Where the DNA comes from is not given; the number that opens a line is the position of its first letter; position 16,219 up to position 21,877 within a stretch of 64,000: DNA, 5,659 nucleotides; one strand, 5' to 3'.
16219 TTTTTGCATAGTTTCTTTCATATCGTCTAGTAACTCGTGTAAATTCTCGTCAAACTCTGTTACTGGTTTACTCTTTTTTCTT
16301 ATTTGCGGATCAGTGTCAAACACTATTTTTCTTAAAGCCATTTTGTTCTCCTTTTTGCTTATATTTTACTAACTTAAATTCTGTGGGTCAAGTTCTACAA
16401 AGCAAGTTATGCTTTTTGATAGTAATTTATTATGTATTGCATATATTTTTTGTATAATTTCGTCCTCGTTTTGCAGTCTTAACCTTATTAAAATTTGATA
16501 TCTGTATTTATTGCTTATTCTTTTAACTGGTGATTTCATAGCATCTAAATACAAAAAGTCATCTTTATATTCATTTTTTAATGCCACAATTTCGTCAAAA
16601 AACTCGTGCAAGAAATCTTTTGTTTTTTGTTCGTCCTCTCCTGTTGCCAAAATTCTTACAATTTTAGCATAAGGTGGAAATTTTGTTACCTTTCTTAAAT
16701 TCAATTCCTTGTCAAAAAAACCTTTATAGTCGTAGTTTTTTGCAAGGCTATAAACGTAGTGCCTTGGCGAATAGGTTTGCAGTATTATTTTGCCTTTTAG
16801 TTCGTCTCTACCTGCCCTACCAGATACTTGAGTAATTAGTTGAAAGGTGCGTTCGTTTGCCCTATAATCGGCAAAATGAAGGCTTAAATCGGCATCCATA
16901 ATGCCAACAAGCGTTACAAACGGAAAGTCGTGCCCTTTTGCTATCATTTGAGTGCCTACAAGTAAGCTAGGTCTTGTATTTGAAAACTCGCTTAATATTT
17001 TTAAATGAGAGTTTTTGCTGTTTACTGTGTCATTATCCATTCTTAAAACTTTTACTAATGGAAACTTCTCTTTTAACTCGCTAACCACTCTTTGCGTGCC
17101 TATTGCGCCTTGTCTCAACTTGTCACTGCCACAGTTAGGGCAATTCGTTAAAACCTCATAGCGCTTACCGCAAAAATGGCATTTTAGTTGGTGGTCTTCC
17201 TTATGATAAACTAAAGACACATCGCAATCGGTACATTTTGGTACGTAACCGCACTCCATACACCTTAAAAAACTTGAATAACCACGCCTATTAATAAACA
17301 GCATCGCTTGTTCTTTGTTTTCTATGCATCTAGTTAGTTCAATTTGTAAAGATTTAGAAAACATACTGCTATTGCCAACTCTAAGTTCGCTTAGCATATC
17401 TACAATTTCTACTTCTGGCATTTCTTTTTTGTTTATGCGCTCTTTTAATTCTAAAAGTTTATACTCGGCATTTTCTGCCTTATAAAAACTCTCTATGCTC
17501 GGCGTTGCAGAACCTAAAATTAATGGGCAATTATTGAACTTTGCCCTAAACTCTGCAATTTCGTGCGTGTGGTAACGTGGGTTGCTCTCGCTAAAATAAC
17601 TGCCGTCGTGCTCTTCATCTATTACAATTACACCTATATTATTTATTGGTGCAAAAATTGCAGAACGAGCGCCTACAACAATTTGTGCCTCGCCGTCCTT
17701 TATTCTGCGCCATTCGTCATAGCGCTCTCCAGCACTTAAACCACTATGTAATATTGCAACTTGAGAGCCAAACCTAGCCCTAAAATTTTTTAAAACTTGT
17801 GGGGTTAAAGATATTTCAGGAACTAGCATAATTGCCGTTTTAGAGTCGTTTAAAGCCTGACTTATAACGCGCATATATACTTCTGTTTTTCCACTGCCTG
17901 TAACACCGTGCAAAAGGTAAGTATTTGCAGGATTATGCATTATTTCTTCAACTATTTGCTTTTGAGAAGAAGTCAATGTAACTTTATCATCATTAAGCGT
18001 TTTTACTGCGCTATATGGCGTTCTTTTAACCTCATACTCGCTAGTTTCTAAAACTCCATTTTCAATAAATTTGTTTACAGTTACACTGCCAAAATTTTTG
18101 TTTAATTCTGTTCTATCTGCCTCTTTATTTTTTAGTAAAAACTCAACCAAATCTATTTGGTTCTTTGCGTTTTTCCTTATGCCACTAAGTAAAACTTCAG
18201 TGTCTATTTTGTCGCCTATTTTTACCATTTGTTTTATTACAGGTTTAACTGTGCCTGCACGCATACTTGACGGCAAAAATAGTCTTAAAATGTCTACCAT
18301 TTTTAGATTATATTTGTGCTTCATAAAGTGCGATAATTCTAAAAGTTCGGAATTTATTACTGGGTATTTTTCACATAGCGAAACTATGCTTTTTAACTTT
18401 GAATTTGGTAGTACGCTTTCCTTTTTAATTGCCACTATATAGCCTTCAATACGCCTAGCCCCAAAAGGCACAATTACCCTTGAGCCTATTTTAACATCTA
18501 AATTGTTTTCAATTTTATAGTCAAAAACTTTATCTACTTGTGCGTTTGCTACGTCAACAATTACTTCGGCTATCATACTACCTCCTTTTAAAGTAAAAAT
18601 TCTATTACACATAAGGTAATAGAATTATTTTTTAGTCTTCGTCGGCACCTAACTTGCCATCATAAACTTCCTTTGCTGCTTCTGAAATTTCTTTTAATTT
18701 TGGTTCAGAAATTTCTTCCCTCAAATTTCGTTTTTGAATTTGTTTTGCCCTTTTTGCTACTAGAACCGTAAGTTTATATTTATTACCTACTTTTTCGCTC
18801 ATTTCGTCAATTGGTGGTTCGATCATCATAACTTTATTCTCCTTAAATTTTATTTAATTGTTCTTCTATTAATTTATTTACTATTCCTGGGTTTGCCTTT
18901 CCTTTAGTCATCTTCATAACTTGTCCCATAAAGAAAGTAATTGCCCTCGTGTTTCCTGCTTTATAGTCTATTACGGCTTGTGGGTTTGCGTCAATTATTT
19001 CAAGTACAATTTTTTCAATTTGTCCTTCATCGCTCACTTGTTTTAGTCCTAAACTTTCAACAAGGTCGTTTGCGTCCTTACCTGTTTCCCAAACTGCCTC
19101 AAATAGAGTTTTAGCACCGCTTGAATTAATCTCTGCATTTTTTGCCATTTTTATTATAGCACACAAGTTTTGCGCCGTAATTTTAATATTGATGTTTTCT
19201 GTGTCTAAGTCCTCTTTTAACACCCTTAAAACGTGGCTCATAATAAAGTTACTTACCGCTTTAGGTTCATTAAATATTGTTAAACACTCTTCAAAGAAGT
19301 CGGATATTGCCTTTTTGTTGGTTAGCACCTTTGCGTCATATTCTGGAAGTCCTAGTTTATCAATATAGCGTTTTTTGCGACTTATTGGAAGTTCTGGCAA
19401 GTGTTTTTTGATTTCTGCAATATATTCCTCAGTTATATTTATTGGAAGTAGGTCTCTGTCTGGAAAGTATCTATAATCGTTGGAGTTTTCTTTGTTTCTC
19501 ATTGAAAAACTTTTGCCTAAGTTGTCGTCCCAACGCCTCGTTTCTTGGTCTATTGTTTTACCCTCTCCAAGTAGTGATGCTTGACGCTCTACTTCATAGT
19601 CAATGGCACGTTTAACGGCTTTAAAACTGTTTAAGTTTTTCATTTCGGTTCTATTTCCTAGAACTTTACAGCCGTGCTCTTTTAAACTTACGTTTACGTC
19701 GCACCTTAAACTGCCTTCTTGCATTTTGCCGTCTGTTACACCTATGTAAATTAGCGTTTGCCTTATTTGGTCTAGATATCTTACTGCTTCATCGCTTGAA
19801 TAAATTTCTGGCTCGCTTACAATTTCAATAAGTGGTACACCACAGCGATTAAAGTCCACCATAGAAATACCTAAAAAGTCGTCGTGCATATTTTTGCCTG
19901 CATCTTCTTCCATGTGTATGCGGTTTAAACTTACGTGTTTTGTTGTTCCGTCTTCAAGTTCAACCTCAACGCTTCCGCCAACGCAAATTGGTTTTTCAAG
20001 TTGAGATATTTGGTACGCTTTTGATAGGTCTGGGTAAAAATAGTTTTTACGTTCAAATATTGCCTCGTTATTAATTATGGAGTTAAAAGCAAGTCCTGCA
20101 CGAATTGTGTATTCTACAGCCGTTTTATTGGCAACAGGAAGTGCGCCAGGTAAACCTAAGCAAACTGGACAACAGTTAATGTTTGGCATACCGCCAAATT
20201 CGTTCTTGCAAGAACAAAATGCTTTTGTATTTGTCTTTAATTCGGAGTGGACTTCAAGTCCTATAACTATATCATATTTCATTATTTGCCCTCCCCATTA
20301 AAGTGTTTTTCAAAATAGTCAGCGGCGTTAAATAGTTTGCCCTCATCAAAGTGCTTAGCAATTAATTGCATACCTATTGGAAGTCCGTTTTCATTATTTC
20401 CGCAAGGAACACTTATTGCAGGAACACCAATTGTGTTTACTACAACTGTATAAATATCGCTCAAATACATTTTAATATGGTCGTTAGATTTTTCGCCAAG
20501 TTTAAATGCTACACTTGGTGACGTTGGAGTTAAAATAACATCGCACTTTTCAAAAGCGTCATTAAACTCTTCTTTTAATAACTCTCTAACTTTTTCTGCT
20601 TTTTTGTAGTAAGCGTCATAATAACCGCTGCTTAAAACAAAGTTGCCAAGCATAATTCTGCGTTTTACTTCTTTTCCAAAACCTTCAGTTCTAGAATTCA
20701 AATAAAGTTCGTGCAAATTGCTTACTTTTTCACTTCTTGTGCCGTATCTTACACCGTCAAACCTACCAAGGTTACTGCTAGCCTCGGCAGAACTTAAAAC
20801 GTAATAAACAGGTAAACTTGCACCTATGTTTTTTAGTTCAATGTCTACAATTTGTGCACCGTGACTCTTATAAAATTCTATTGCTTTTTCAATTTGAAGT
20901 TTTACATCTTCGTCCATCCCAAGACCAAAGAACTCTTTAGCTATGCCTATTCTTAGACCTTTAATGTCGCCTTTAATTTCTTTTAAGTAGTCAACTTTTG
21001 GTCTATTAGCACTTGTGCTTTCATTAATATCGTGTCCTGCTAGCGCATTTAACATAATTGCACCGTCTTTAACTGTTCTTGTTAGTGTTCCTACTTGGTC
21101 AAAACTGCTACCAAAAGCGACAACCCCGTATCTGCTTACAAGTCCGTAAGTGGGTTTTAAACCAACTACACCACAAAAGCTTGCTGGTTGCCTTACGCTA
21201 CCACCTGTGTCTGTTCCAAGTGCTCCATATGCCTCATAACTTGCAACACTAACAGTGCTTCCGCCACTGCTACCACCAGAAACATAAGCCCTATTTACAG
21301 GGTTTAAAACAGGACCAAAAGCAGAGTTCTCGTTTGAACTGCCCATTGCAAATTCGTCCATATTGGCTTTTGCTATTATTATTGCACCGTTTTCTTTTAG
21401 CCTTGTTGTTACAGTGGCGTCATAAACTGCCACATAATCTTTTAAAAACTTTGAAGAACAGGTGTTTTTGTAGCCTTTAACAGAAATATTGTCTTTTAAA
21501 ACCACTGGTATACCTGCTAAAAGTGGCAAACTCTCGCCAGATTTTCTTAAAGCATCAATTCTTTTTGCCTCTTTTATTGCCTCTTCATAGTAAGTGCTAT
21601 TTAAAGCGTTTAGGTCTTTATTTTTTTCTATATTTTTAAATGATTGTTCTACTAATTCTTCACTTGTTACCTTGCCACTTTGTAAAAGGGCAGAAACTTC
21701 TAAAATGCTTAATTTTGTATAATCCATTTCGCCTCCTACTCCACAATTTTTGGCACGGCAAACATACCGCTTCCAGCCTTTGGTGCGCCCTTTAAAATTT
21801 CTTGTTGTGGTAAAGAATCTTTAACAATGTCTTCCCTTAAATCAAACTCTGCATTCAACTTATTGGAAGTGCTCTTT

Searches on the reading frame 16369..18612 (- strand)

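Call 71: search_protein_families(library=pfam, proteins=[window:16369-18612:-], max_evalue=0.00001)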
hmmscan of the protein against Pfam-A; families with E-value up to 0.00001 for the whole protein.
window:16369-18612:- (747 aa): 6 families
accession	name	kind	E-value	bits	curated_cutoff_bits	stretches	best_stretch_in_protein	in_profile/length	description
PF17764.6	PriA_3primeBD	-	1e-25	89.8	22.7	1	16-114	1-96/96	3'DNA-binding domain (3'BD)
PF00270.35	DEAD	-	2.2e-20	73.5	26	1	214-374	1-162/167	DEAD/DEAH box helicase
PF04851.21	ResIII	-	2.7e-18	66.9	22.5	1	211-372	2-163/164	Type III restriction enzyme, res subunit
PF18074.6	PriA_C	-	6.6e-13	49.7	26.9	1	647-743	1-95/95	Primosomal protein N C-terminal domain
PF00271.37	Helicase_C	-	6.8e-11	42.8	23.5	1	513-602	34-108/110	Helicase conserved C-terminal domain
PF18319.7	Zn_ribbon_PriA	-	6.6e-09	36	26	1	460-483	1-24/27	PriA DNA helicase Cys-rich region (CRR) domain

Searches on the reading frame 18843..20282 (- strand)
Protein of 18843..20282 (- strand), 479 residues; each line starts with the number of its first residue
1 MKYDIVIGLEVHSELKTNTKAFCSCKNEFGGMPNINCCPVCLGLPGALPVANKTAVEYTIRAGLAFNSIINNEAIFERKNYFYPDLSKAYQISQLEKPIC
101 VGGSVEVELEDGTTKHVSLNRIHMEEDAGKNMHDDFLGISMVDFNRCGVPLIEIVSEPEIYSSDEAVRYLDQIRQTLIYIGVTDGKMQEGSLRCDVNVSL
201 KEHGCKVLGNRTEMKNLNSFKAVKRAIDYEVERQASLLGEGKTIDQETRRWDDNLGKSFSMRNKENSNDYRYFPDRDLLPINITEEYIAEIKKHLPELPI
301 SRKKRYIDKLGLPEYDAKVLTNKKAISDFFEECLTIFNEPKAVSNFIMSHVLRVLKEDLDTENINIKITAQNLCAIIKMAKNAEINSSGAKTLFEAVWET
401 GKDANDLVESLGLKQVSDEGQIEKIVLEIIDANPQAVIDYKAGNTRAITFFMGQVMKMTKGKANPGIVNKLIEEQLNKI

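Call 71: search_protein_families(library=pfam, proteins=[window:18843-20282:-], max_evalue=0.00001)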
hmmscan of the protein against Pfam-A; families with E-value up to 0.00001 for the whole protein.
window:18843-20282:- (479 aa): 2 families
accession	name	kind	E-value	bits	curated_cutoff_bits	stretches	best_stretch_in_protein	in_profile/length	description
PF02934.20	GatB_N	-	2.5e-115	384.9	23.4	1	5-288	1-276/277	GatB/GatE catalytic domain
PF02637.23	GatB_Yqey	-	9.5e-45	152.5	27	1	328-476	1-148/148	GatB domain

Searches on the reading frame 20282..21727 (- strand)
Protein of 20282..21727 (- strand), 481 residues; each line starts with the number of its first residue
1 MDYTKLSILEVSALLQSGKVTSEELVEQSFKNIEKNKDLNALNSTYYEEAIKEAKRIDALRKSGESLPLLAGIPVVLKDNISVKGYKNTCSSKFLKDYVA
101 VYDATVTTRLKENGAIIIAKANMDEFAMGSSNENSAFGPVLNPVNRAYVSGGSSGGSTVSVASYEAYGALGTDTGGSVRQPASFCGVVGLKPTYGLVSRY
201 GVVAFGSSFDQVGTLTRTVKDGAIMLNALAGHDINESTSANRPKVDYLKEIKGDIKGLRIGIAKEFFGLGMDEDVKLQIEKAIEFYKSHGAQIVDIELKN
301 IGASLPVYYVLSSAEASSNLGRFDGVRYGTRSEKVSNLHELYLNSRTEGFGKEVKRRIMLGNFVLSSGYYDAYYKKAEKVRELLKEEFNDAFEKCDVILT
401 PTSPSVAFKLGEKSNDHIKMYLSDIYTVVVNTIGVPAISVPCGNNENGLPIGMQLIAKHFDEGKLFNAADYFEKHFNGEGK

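Call 71: search_protein_families(library=pfam, proteins=[window:20282-21727:-], max_evalue=0.00001)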
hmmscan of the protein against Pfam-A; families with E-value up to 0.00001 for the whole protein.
window:20282-21727:- (481 aa): 1 family
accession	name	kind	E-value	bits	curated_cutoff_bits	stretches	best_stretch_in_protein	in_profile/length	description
PF01425.27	Amidase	-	4.2e-149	497.8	27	1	24-465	1-444/445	Amidase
